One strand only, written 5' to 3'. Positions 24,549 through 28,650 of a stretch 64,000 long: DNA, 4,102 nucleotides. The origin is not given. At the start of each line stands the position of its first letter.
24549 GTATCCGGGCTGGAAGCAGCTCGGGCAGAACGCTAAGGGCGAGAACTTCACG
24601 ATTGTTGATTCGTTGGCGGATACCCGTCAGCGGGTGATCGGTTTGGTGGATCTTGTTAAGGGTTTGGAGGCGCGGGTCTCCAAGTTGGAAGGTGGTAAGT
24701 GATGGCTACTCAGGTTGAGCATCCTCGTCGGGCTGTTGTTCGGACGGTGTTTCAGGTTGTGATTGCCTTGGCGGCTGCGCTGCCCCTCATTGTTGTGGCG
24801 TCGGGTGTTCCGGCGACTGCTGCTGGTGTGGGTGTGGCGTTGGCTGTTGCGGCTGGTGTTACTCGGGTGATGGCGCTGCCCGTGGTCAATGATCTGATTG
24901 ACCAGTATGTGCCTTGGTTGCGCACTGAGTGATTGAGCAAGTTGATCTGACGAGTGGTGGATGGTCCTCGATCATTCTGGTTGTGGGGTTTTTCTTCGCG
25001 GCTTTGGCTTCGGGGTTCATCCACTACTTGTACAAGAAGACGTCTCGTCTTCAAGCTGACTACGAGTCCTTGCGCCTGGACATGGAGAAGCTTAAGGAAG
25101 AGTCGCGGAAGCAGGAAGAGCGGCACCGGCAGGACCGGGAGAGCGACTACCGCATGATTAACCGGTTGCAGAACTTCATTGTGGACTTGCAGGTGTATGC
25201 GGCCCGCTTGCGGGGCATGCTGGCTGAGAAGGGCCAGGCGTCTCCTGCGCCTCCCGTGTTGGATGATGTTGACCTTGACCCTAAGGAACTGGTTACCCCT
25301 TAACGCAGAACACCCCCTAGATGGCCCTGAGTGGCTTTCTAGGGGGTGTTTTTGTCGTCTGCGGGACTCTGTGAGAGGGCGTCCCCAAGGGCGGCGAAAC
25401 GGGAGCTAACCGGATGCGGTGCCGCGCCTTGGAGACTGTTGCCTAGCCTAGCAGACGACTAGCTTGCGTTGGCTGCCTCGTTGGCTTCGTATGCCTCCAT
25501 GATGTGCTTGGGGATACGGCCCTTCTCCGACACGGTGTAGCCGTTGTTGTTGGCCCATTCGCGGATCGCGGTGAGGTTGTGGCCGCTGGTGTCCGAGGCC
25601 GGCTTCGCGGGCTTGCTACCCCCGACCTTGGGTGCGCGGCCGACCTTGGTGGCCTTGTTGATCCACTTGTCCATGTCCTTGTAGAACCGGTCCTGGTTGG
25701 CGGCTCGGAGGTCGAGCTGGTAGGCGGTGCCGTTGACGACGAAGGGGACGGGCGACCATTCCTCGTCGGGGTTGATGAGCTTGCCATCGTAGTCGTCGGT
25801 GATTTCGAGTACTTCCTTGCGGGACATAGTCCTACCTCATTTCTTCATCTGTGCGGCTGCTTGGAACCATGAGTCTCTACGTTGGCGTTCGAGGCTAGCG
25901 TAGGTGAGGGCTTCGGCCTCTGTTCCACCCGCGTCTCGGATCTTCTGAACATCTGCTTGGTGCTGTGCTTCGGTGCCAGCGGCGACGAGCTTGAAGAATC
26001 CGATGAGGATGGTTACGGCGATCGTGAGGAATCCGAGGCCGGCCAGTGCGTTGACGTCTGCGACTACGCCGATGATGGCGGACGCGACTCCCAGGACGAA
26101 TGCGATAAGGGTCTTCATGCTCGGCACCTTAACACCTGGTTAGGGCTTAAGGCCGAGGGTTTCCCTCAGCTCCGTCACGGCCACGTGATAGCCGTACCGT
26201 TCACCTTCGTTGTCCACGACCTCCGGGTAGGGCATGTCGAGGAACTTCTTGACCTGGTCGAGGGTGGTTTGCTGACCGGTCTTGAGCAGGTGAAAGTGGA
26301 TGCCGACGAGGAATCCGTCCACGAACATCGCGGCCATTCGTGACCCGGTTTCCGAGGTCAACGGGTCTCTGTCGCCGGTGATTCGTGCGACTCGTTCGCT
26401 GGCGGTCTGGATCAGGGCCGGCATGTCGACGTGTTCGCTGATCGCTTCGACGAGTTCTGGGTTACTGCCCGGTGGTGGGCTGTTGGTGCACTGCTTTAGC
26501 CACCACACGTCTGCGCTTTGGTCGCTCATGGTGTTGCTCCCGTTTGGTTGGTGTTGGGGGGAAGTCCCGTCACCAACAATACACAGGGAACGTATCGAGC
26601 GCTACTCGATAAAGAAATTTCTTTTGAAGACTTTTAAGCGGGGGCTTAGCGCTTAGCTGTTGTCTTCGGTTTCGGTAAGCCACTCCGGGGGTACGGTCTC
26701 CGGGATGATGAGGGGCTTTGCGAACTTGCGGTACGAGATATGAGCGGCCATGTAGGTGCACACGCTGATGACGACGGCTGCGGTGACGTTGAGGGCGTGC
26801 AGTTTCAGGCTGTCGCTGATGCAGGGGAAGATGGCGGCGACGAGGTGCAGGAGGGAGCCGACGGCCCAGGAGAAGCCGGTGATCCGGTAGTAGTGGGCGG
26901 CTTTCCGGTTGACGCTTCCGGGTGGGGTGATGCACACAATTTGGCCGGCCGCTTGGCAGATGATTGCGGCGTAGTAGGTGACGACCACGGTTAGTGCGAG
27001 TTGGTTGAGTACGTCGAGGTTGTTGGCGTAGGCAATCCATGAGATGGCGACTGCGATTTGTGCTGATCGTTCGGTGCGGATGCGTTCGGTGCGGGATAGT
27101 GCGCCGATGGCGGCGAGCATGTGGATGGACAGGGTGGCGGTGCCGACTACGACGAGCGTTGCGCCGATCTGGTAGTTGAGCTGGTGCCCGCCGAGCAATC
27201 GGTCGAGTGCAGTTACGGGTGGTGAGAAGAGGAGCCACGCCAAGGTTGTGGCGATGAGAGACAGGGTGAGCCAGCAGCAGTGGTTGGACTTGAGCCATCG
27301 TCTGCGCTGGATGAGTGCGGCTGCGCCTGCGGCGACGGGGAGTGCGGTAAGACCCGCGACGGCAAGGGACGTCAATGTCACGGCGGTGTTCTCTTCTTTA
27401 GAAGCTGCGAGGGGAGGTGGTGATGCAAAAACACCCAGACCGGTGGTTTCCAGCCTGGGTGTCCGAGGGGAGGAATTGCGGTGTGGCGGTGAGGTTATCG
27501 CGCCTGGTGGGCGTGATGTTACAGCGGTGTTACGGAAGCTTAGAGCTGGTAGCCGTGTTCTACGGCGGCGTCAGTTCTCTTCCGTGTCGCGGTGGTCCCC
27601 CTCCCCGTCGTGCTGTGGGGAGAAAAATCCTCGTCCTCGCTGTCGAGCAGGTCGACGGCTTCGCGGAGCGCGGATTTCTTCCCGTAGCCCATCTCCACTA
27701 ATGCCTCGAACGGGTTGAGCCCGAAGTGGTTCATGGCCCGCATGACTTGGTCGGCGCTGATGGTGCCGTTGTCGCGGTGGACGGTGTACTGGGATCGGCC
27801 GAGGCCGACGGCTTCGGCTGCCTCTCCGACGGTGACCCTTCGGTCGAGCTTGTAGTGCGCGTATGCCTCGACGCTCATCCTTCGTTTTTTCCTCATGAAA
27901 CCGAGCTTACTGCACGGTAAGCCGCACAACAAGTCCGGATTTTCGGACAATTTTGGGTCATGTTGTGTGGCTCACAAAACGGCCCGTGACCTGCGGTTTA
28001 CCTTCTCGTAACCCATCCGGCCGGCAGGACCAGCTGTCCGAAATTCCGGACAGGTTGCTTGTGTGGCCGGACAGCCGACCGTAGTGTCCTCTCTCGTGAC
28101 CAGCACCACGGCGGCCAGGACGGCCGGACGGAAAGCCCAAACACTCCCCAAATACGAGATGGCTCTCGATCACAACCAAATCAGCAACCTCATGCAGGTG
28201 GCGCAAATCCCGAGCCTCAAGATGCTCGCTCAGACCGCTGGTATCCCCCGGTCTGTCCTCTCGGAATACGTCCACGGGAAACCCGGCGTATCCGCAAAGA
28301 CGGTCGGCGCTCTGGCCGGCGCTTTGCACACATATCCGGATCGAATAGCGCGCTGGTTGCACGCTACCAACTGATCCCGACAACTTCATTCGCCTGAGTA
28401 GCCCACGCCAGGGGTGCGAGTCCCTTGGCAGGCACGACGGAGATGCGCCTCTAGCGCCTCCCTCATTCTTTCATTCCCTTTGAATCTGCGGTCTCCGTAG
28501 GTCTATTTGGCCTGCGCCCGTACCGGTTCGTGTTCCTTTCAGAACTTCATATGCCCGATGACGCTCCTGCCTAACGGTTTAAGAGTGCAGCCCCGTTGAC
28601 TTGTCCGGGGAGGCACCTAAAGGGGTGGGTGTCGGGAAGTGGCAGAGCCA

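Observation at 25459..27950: Leftward cassette (Lsr2 + membrane proteins) between lysis genes and the repressor: likely prophage-expressed exclusion/defence module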

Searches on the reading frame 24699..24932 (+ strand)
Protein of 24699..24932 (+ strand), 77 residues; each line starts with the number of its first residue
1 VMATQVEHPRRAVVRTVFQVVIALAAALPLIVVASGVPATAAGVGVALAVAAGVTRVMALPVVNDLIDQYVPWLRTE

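Call 4: search_protein_families(library=pfam, proteins=[window:24699-24932:+], max_evalue=0.1)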
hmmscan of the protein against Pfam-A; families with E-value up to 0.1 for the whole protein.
window:24699-24932:+ (77 aa): 1 family
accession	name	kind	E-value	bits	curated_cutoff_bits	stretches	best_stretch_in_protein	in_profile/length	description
PF06965.17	Na_H_antiport_1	-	0.013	14.9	23.5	1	19-58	200-239/374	Na+/H+ antiporter 1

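Call 9: search_protein_families(library=phrogs, proteins=[window:24699-24932:+], max_evalue=0.01)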
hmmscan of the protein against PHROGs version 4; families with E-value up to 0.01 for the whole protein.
window:24699-24932:+ (77 aa): 1 family
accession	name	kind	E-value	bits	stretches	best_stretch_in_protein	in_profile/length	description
phrog_4316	-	unknown function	3.6e-23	82.5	1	2-75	3-81/89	-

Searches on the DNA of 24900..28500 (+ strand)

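Call 3: search_dna_similar(query=window:24900-28500:+, collection=phages, mode=near, max_rows=30)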
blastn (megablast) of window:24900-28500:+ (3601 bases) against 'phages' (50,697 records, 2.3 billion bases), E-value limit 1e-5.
Records with a match: 8; places in all: 8; records where one place covers at least 80% of the query: 8.
Best place of each record, by identity: >=99% 4; 95-99% 2; 60-80% 2.
By first word of the organism name: Gordonia 8.
By host as written in the record: Gordonia terrae 3612 8.
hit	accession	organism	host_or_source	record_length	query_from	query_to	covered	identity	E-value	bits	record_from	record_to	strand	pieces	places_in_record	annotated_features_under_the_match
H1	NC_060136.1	Gordonia phage Kudefre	Gordonia terrae 3612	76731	1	3601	100%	100.0%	0e+0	6650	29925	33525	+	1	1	40: membrane protein | 39: hypothetical protein | 36: membrane protein | 37: nucloid associated Lsr2-like | 41: transcriptional repressor | and 3 other names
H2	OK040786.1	Gordonia phage Kudefre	Gordonia terrae 3612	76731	1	3601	100%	100.0%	0e+0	6650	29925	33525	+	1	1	40: membrane protein | 39: hypothetical protein | 36: membrane protein | 37: Lsr2-like DNA bridging protein | 41: immunity repressor | and 3 other names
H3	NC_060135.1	Gordonia Phage Sephiroth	Gordonia terrae 3612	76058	1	3601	100%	99.3%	0e+0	6501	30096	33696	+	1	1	41: membrane protein | 42: transcriptional repressor | 40: hypothetical protein | 37: membrane protein | 38: nucloid associated Lsr2-like | and 3 other names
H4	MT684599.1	Gordonia Phage Sephiroth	Gordonia terrae 3612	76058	1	3601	100%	99.3%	0e+0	6501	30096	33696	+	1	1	41: membrane protein | 42: immunity repressor | 40: hypothetical protein | 37: membrane protein | 38: Lsr2-like DNA bridging protein | and 3 other names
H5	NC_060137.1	Gordonia phage Syleon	Gordonia terrae 3612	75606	1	3601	100%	98.2%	0e+0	6285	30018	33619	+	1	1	41: membrane protein | 42: transcriptional repressor | 40: hypothetical protein | 37: hypothetical protein | 38: nucloid associated Lsr2-like | and 3 other names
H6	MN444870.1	Gordonia phage Syleon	Gordonia terrae 3612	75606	1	3601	100%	98.2%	0e+0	6285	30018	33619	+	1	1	41: membrane protein | 42: immunity repressor | 40: hypothetical protein | 37: hypothetical protein | 38: Lsr2-like DNA bridging protein | and 3 other names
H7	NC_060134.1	Gordonia phage Octobien14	Gordonia terrae 3612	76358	1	3601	87%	79.0%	0e+0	2051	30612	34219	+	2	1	42: membrane protein | 41: hypothetical protein | 38: hypothetical protein | 39: nucloid associated Lsr2-like | 44: helix-turn-helix DNA binding domain protein | and 3 other names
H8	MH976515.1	Gordonia phage Octobien14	Gordonia terrae 3612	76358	1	3601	87%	79.0%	0e+0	2051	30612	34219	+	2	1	42: membrane protein | 41: hypothetical protein | 38: hypothetical protein | 39: Lsr2-like DNA bridging protein | 44: helix-turn-helix DNA binding domain protein | and 3 other names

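Call 5: get_annotated_region(hit=H2, flank=8000)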
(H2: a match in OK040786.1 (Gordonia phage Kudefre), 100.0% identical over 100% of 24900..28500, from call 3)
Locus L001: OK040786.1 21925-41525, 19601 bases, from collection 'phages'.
description: Gordonia phage Kudefre, complete genome.
organism: Gordonia phage Kudefre (NCBI taxid 2885975)
taxonomy: Viruses; Duplodnaviria; Heunggongvirae; Uroviricota; Caudoviricetes; Deeyouvirinae; Octobienvirus; Octobienvirus kudefre
host: Gordonia terrae 3612; source: soil; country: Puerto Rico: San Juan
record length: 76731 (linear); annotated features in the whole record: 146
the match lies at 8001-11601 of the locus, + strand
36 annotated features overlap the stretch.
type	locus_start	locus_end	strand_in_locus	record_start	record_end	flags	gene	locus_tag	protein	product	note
CDS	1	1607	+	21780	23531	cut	27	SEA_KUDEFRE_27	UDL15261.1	minor tail protein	-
CDS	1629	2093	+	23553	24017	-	28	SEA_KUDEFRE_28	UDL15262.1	hypothetical protein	-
CDS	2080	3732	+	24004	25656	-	29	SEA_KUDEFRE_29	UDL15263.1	minor tail protein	-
CDS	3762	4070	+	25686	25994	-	30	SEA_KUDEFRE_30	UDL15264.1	hypothetical protein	-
CDS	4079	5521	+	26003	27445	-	31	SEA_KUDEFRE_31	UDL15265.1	minor tail protein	-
CDS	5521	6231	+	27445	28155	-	32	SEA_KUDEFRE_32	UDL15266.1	hypothetical protein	minor tail protein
CDS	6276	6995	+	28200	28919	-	33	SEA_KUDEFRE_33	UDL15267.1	lysin A, protease C39 domain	-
CDS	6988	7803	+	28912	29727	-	34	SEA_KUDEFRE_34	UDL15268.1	lysin A, N-acetylmuramoyl-L-alanine amidase domain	-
CDS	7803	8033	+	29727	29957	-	35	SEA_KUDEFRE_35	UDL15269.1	hypothetical protein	holin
CDS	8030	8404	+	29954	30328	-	36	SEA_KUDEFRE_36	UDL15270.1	membrane protein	-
CDS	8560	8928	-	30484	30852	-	37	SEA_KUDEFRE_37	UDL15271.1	Lsr2-like DNA bridging protein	-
CDS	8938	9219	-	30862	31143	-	38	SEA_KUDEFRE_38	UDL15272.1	membrane protein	-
CDS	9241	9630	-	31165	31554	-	39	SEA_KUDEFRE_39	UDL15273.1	hypothetical protein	-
CDS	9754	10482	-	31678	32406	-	40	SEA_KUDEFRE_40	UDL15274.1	membrane protein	-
CDS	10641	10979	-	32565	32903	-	41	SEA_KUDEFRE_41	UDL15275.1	immunity repressor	-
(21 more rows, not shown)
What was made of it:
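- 27540..27896 (-): gp41, immunity repressor (annotated start 27878; probable leaderless start at ATG 27896, giving 118 aa). GenBank annotation (call 5).
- Checked: They coincide with annotated genes 37-41 of Gordonia phage Kudefre OK040786.1, where window position = record position - 5025 (calls 3, 5).
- Identity and annotation: calls 3, 5. The cassette abuts the lysis genes (call 5).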

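Call 6: get_annotated_region(hit=H8, flank=4000)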
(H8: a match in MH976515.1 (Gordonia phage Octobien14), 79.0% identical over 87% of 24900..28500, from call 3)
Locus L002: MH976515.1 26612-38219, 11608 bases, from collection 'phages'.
description: Gordonia phage Octobien14, complete genome.
organism: Gordonia phage Octobien14 (NCBI taxid 2483673)
taxonomy: Viruses; Duplodnaviria; Heunggongvirae; Uroviricota; Caudoviricetes; Deeyouvirinae; Octobienvirus; Octobienvirus octobien14
host: Gordonia terrae 3612; source: soil; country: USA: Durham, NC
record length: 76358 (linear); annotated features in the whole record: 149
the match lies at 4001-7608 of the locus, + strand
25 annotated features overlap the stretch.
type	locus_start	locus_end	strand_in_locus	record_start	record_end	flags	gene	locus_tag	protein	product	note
CDS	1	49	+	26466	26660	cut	31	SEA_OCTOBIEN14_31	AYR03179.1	hypothetical protein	-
CDS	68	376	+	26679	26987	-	32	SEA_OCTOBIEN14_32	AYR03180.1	hypothetical protein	-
CDS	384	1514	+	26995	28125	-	33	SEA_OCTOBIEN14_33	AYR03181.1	minor tail protein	-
CDS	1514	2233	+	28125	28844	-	34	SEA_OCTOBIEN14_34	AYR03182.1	hypothetical protein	-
CDS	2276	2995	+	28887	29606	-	35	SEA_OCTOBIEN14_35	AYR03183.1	lysin A, protease C39 domain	-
CDS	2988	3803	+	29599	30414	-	36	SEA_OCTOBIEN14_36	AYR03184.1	lysin A, N-acetylmuramoyl-L-alanine amidase domain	-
CDS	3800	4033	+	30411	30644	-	37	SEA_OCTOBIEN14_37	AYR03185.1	hypothetical protein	-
CDS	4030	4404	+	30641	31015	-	38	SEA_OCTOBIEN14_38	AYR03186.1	hypothetical protein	-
CDS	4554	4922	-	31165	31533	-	39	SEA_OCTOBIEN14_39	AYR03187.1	Lsr2-like DNA bridging protein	-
CDS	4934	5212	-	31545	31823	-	40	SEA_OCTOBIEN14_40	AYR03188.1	hypothetical protein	-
CDS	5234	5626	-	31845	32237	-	41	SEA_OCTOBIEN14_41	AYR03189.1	hypothetical protein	-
CDS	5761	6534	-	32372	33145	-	42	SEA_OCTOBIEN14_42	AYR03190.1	membrane protein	-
CDS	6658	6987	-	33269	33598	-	43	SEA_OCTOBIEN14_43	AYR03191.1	immunity repressor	-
CDS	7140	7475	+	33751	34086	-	44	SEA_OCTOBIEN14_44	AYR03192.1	helix-turn-helix DNA binding domain protein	-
CDS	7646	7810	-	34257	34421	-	45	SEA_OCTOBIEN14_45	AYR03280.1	hypothetical protein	-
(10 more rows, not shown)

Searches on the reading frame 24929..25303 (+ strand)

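Call 4: search_protein_families(library=pfam, proteins=[window:24929-25303:+], max_evalue=0.1)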
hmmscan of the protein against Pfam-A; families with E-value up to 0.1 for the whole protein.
window:24929-25303:+ (124 aa): 6 families
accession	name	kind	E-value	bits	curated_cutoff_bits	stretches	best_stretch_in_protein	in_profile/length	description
PF18181.6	SLATT_1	-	0.0058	17.1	26.3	1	17-66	53-102/122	SMODS and SLOG-associating 2TM effector domain 1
PF10669.14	Phage_Gp23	-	0.0093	16.7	29.3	1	19-74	14-67/120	Protein gp23 (Bacteriophage A118)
PF24918.1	NET2A_C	-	0.0095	16.2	27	1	36-92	27-86/180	NET2A, C-terminal domain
PF17561.7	TssO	-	0.014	16.1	29.2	1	12-82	8-75/148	Type VI secretion system, TssO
PF16740.10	SKA2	-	0.023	14.9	30.1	1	33-83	42-92/110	Spindle and kinetochore-associated protein 2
PF10864.13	DUF2663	-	0.027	15.3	25.2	1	17-78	57-117/127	Protein of unknown function (DUF2663)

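Call 9: search_protein_families(library=phrogs, proteins=[window:24929-25303:+], max_evalue=0.01)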
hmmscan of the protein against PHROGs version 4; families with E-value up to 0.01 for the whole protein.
window:24929-25303:+ (124 aa): 1 family
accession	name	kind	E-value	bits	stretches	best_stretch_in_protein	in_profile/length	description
phrog_739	-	lysis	5.1e-06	27.7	1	14-99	5-90/122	Rz-like spanin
